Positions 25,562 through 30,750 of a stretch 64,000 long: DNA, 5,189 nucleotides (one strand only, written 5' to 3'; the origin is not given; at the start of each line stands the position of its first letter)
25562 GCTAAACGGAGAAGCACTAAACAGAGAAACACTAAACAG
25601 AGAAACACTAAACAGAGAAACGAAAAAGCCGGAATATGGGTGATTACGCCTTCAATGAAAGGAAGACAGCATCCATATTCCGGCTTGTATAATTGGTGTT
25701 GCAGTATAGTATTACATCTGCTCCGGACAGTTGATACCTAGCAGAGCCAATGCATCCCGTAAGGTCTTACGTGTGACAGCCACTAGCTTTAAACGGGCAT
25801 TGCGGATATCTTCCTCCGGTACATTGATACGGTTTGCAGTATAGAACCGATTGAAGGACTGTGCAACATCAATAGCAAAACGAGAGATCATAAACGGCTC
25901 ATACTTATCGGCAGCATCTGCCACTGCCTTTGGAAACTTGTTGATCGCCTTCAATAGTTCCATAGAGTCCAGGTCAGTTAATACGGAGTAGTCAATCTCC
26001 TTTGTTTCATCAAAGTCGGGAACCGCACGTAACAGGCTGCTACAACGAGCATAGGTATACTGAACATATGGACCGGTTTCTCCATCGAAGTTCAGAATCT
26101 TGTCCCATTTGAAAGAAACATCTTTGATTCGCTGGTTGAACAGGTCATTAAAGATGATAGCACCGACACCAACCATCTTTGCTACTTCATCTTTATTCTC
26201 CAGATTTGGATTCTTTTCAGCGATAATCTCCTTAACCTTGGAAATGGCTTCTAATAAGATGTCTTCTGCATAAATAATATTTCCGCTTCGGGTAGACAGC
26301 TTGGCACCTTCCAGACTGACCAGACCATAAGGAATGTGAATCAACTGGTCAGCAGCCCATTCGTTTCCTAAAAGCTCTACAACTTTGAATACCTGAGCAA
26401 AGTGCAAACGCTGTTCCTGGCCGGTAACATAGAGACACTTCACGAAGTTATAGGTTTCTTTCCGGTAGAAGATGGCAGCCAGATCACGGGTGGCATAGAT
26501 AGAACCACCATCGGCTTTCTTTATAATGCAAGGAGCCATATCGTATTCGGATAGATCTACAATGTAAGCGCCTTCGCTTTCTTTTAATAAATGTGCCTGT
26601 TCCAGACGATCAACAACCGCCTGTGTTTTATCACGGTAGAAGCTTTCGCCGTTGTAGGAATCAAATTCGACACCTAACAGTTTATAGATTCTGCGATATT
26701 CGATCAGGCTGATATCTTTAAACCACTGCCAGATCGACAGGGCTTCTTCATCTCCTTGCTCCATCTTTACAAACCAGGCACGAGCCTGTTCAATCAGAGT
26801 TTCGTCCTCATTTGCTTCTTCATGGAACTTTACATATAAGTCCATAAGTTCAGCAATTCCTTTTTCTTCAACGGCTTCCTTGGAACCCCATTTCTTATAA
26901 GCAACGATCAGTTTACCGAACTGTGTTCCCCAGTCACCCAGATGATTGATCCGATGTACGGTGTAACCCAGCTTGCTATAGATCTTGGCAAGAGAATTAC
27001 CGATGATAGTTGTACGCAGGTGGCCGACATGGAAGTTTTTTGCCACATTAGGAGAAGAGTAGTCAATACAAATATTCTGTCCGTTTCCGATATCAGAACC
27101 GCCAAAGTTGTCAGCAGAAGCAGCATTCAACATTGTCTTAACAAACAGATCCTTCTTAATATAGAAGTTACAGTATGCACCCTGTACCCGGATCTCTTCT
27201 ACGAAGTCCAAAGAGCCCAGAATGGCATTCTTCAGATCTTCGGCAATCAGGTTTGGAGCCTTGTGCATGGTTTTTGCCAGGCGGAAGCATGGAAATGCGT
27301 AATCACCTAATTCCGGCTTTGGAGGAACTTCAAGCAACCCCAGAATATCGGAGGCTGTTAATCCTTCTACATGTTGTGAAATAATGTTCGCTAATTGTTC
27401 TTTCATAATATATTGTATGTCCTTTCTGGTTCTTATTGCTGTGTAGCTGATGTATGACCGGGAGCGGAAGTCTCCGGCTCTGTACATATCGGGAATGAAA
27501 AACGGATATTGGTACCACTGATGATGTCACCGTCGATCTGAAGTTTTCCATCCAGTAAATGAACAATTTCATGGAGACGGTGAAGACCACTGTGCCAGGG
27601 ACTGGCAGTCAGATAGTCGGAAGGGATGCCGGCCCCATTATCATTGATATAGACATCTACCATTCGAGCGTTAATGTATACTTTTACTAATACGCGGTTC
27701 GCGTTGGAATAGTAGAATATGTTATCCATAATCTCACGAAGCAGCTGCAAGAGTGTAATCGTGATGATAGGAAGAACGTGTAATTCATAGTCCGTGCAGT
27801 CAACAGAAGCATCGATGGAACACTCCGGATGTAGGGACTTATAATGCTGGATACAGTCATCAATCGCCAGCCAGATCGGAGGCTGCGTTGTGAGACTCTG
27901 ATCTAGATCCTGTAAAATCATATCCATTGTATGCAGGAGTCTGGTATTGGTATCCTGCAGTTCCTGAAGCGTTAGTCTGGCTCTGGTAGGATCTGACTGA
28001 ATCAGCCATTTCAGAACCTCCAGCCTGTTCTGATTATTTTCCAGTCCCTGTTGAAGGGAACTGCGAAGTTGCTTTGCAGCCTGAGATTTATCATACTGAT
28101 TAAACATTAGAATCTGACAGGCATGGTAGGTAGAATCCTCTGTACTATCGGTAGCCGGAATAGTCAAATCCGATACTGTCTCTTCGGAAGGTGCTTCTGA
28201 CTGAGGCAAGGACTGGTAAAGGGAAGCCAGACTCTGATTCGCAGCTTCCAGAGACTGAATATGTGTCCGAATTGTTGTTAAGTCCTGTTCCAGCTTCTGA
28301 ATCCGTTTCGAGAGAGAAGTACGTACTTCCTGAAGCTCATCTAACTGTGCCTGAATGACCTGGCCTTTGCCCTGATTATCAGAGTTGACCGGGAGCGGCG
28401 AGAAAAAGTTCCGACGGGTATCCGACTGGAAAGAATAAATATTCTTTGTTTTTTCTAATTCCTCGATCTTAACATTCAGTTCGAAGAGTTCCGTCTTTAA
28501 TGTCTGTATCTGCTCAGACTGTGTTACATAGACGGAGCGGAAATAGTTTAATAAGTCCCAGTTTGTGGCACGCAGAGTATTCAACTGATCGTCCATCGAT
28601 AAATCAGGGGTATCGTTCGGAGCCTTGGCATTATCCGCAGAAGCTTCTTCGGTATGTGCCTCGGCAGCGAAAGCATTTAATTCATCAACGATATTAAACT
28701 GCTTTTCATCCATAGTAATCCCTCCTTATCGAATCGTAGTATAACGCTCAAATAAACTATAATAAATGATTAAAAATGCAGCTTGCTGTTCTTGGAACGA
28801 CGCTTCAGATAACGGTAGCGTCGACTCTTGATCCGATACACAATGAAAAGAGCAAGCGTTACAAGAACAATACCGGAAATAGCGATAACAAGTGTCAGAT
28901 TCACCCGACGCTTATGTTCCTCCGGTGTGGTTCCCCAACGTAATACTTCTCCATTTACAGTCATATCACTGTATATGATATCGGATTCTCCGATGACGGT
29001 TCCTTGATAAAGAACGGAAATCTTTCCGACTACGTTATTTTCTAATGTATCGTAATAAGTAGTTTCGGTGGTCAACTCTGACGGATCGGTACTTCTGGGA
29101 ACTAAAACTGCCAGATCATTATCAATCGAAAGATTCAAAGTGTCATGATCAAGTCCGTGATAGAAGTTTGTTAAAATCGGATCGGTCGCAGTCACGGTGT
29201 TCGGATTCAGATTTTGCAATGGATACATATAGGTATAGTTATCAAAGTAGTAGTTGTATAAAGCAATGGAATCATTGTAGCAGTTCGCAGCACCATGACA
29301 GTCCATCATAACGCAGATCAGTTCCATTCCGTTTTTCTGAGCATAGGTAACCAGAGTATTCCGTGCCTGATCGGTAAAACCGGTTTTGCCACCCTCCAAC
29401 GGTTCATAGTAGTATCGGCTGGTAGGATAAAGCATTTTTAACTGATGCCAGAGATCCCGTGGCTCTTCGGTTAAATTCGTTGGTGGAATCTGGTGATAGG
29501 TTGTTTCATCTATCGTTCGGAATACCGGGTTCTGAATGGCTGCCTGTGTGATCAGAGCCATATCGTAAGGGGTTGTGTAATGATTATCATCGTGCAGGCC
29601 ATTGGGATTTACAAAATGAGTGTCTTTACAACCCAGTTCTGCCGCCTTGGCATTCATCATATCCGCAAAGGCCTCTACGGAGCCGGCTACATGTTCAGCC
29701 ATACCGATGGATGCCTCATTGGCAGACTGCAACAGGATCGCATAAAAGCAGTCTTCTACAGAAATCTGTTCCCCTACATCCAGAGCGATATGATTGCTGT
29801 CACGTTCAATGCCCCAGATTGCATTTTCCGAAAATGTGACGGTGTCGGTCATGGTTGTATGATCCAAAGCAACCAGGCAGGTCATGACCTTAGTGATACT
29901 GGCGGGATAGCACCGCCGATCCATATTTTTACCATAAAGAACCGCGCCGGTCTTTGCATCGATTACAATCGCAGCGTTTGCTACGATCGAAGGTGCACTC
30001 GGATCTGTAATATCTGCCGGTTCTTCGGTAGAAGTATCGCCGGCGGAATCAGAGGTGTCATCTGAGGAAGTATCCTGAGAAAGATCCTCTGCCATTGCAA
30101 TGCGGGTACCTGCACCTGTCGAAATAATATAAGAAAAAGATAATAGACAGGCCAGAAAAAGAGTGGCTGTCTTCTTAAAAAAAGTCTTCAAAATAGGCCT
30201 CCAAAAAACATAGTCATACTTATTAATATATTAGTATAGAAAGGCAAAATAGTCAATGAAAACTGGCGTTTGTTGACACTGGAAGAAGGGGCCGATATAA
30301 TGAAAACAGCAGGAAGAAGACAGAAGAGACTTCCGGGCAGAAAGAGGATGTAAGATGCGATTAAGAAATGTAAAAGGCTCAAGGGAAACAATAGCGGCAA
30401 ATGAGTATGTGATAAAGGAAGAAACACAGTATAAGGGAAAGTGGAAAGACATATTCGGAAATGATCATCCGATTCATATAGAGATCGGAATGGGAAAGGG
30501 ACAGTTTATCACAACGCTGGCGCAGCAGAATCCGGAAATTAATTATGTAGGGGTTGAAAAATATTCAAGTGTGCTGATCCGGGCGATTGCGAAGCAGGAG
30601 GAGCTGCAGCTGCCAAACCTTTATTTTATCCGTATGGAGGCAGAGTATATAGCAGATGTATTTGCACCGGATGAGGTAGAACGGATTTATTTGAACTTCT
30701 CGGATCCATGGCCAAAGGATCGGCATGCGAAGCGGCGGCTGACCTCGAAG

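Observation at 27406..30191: argS has no leader/T-box and appears co-operonic with an orphan coiled-coil GHKL-ATPase protein and a PBP5-type carboxypeptidase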

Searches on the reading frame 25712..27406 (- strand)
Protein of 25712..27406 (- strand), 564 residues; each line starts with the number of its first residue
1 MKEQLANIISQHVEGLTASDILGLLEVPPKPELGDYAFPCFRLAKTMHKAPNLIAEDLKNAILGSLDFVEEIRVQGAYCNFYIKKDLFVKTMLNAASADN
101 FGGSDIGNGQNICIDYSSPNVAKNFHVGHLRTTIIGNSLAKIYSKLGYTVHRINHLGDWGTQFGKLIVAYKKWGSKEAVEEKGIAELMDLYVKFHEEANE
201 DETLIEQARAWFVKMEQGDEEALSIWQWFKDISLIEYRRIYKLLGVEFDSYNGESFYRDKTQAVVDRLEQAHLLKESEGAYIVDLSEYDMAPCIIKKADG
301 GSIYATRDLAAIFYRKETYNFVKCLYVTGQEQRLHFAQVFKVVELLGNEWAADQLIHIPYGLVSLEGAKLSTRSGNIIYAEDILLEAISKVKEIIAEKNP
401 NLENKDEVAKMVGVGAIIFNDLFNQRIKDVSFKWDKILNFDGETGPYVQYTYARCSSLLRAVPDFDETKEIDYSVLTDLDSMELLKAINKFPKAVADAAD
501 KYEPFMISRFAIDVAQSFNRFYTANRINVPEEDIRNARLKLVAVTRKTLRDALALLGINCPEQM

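Call 3: search_protein_families(library=pfam, proteins=[window:25712-27406:-], max_evalue=1)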
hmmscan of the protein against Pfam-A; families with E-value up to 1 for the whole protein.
window:25712-27406:- (564 aa): 5 families
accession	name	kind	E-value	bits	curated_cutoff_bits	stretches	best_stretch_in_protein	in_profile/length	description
PF00750.26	tRNA-synt_1d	-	1.8e-94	317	23.3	1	99-434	9-349/349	tRNA synthetases class I (R), catalytic domain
PF05746.21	DALR_1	-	1.1e-31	109.7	22.3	1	448-564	1-117/117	DALR anticodon binding domain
PF03485.21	Arg_tRNA_synt_N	-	4.8e-14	53.2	21.5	1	4-83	2-85/85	Arginyl tRNA synthetase N terminal domain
PF01406.26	tRNA-synt_1e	-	0.044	13.6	27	1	116-159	14-57/301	tRNA synthetases class I (C) catalytic domain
PF00133.28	tRNA-synt_1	-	0.12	11.5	22.7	1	111-157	24-70/414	tRNA synthetases class I (I, L, M and V)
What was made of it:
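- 25712..27406 (-): argS: arginine--tRNA ligase of 564 aa, starting 26 nt after the X stop codon. Pfam Arg_tRNA_synt_N + tRNA-synt_1d + DALR_1 (call 3).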

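Call 10: search_protein_families(library=ncbifam, proteins=[window:25712-27406:-], max_evalue=0.1)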
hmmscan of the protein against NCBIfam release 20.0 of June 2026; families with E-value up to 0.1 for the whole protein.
window:25712-27406:- (564 aa): 8 families
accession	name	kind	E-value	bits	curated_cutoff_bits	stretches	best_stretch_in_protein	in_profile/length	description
TIGR00456.1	argS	equivalog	1.2e-153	512.5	261.65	1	1-564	1-569/569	arginine--tRNA ligase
NF002447.0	PRK01611.3-4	equivalog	3.9e-98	329.4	460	2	325-564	363-613/613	arginine--tRNA ligase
NF002446.0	PRK01611.3-3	equivalog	8.9e-90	301.8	399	2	190-564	246-636/636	arginine--tRNA ligase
NF045898.1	ArgS_rel_codon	equivalog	4.9e-14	52.5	340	1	447-564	210-327/327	ArgS-related anticodon-binding protein NrtL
NF011499.0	PRK14908.1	equivalog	0.00068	18.1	1244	1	465-550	905-988/998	glycine--tRNA ligase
TIGR00211.2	glyS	equivalog_domain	0.0013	17.3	300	1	449-550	576-676/684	glycine--tRNA ligase subunit beta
TIGR00162.1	TIGR00162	hypoth_equivalog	0.043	13.2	200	0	265-345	33-110/260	proteasome assembly chaperone family protein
TIGR00435.1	cysS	equivalog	0.045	12.8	340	0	117-159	27-69/466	cysteine--tRNA ligase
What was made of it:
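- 25712..27406 (-): TIGR00456 at 512 bits (call 10).
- Checked: argS matches TIGR00456 at 512 bits, against a cut-off of 262 (call 10).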

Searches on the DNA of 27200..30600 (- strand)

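Call 7: search_rna_families(source=window, start=27200, end=30600, threshold=evalue, max_evalue=10)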
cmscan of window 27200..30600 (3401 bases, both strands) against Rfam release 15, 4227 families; matches with E-value up to 10: 1.
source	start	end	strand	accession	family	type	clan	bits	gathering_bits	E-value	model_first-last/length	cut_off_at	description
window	29378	29467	+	RF02507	Atu_Ti3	Gene; sRNA;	-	18.1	50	2.4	1-89/89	no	Rhizobiales sRNA Atu_Ti3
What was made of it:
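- Checked: A permissive scan of 27200-30600 finds nothing relevant (call 7).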

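Call 17: search_rna_families(sources=[L020, L037, L038, L041, L044, L065, L064, L009, L014, L003, L046], threshold=gathering)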
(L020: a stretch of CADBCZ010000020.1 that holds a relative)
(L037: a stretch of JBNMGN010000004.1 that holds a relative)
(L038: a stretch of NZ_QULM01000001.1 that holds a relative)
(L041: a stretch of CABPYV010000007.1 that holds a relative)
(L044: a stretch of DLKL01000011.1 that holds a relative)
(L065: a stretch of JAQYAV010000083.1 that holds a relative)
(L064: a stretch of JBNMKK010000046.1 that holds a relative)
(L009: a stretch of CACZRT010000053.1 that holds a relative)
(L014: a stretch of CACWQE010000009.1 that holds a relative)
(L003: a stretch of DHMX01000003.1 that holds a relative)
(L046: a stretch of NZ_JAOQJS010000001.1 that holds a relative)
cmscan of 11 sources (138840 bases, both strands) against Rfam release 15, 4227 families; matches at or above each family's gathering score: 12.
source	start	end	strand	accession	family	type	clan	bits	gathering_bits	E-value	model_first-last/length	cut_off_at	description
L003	1456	1529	-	RF00005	tRNA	Gene; tRNA;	CL00001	64.3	29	2.6e-11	1-71/71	no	tRNA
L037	3110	3182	-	RF00005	tRNA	Gene; tRNA;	CL00001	62.7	29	6.8e-11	1-71/71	no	tRNA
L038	3150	3222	-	RF00005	tRNA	Gene; tRNA;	CL00001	62.7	29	6.8e-11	1-71/71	no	tRNA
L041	4675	4747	-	RF00005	tRNA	Gene; tRNA;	CL00001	62.7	29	6.8e-11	1-71/71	no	tRNA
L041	4926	4998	-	RF00005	tRNA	Gene; tRNA;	CL00001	62.7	29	6.8e-11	1-71/71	no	tRNA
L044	3230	3302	-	RF00005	tRNA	Gene; tRNA;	CL00001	62.7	29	6.8e-11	1-71/71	no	tRNA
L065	2996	3068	-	RF00005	tRNA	Gene; tRNA;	CL00001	62.7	29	6.8e-11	1-71/71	no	tRNA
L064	4786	4858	-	RF00005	tRNA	Gene; tRNA;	CL00001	62.7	29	6.8e-11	1-71/71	no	tRNA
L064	4999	5071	-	RF00005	tRNA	Gene; tRNA;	CL00001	62.7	29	6.8e-11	1-71/71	no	tRNA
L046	2864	2936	-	RF00005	tRNA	Gene; tRNA;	CL00001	62.7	29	6.8e-11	1-71/71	no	tRNA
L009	2429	2501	-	RF00005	tRNA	Gene; tRNA;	CL00001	61.2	29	1.8e-10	1-71/71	no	tRNA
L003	3261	3333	-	RF00005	tRNA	Gene; tRNA;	CL00001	61.2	29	1.8e-10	1-71/71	no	tRNA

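Call 51: search_rna_families(sources=[L088, L090, L081, L086, L023, L062, L066], threshold=gathering)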
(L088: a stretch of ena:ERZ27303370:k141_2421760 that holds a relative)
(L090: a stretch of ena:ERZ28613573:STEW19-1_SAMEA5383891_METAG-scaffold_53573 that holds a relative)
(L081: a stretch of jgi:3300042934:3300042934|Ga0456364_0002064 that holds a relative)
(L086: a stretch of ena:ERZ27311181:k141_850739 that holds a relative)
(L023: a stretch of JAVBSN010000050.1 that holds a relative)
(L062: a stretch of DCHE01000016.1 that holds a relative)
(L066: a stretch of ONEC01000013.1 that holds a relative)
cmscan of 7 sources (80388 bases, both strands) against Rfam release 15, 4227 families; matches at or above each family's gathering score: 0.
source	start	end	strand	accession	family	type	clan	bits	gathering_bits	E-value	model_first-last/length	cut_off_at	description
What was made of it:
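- Checked: 18 related loci also lack a T-box (calls 17, 51).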
